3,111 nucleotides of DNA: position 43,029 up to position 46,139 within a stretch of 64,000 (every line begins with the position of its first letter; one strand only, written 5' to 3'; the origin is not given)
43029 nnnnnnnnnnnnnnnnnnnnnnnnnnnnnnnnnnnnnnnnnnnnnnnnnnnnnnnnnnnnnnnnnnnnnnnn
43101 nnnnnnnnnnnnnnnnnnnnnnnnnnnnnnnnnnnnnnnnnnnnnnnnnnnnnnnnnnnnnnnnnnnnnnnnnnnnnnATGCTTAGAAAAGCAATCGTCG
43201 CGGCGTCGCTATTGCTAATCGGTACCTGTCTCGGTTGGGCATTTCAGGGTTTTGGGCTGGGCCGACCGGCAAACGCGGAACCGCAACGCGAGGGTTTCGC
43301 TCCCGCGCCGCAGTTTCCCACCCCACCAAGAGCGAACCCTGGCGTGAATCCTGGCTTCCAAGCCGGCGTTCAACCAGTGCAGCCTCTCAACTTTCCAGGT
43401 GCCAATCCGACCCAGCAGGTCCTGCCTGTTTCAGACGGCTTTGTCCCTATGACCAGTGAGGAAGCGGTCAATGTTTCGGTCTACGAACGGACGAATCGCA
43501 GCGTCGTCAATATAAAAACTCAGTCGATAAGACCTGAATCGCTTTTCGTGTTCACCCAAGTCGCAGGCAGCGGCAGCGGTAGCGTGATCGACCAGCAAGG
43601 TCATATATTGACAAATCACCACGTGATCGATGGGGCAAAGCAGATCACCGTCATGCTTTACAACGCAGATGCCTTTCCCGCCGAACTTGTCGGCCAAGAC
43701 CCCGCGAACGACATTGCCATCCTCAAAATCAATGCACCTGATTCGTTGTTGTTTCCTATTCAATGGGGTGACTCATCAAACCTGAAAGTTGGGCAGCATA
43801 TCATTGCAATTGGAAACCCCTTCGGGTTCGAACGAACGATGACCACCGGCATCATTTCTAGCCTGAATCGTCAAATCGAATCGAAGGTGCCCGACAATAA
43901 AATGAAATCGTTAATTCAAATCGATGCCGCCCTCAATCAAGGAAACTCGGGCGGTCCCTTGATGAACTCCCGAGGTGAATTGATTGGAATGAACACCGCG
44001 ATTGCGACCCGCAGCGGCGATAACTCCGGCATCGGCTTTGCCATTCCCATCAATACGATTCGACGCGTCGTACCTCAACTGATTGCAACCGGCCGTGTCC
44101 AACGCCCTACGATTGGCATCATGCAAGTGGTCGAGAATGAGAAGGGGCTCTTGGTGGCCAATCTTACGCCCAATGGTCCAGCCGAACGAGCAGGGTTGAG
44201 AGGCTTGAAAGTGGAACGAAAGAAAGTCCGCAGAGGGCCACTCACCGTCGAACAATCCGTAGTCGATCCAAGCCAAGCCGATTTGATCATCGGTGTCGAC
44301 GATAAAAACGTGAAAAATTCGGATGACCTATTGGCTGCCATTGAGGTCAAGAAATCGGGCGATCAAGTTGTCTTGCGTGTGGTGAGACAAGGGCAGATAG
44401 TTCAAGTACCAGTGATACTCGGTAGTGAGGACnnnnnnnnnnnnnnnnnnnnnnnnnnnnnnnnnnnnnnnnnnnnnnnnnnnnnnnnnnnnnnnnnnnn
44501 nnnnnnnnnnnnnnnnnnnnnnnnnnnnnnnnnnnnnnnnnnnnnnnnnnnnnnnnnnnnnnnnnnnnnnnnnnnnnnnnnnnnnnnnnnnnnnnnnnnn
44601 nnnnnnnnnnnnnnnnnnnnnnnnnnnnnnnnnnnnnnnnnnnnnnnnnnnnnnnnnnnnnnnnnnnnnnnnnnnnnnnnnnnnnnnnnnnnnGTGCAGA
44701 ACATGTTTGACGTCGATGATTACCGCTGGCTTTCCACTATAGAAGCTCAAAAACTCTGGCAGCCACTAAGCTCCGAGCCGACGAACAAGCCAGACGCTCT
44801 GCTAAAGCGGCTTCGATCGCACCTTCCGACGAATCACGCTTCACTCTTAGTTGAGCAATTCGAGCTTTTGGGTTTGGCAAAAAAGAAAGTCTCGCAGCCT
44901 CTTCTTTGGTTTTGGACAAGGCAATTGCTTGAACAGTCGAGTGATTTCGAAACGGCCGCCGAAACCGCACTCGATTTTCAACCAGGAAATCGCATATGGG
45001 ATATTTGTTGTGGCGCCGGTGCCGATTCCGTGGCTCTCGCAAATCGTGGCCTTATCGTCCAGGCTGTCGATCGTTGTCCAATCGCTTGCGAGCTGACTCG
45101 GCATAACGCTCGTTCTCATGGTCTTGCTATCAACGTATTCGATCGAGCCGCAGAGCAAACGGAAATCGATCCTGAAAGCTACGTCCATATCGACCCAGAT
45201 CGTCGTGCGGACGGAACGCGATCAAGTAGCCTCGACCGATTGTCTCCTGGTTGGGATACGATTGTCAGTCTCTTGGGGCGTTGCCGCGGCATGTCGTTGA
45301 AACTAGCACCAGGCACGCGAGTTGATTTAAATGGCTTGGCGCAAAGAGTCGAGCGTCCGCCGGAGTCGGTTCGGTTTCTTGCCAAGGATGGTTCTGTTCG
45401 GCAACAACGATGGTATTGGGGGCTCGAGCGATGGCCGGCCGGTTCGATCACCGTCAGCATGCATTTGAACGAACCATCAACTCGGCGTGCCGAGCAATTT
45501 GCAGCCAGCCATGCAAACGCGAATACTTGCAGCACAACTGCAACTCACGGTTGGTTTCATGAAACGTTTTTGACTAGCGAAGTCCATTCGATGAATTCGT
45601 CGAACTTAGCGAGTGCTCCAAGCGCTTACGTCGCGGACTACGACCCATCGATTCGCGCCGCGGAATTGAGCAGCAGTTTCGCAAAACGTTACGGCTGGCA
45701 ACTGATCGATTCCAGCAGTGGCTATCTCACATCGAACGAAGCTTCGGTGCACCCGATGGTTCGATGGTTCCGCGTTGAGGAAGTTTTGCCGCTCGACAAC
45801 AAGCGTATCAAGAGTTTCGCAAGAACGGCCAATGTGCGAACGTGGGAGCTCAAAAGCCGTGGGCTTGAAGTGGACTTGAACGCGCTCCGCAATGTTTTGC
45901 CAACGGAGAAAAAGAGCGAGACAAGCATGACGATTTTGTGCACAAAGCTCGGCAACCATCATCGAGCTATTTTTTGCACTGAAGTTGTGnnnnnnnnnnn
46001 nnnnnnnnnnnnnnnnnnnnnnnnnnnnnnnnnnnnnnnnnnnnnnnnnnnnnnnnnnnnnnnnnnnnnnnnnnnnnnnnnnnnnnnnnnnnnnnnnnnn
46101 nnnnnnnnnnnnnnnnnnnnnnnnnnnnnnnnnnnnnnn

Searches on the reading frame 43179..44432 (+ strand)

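Call 44: search_protein_families(library=pfam, proteins=[window:43179-44432:+], max_evalue=0.001)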
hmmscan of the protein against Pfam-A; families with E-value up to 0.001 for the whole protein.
window:43179-44432:+ (418 aa): 6 families
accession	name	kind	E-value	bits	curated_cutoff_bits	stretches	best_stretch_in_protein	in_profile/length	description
PF13365.12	Trypsin_2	-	1.2e-33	117.3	27.6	1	132-271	1-144/144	Trypsin-like peptidase domain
PF00089.32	Trypsin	-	3.8e-21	76.4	20.6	1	124-296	16-218/220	Trypsin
PF13180.12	PDZ_2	-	1.8e-10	41.4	27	1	311-412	2-78/80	PDZ domain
PF10459.15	Peptidase_S46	-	2.4e-05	23.7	22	0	255-272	633-650/698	Peptidase S46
PF02907.21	Peptidase_S29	-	0.00011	22.5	25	1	239-295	92-147/149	Hepatitis C virus NS3 protease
PF17820.7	PDZ_6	-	0.00014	22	27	0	368-403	20-54/54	PDZ domain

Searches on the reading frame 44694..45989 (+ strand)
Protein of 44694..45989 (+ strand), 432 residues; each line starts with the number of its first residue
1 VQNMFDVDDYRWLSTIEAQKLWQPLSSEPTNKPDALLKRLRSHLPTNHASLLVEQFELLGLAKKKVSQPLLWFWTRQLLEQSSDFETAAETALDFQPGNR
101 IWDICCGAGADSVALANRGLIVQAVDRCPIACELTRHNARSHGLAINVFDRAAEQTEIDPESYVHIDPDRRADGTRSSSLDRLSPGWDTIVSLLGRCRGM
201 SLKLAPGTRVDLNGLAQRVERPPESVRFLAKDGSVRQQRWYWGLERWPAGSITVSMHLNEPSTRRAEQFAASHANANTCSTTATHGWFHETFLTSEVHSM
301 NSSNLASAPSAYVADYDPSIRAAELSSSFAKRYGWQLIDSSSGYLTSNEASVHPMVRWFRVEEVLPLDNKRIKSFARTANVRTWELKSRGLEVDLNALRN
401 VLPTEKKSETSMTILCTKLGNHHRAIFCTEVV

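Call 44: search_protein_families(library=pfam, proteins=[window:44694-45989:+], max_evalue=0.001)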
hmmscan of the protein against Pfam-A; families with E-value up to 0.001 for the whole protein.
window:44694-45989:+ (432 aa): 3 families
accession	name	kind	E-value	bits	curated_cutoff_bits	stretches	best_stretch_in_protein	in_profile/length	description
PF18096.6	Thump_like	-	7.5e-15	55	26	1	356-429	1-77/78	THUMP domain-like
PF13649.12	Methyltransf_25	-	1.6e-05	26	27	1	101-163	1-65/97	Methyltransferase domain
PF09445.16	Methyltransf_15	-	2.6e-05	24.3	22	1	100-149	3-52/165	RNA cap guanine-N2 methyltransferase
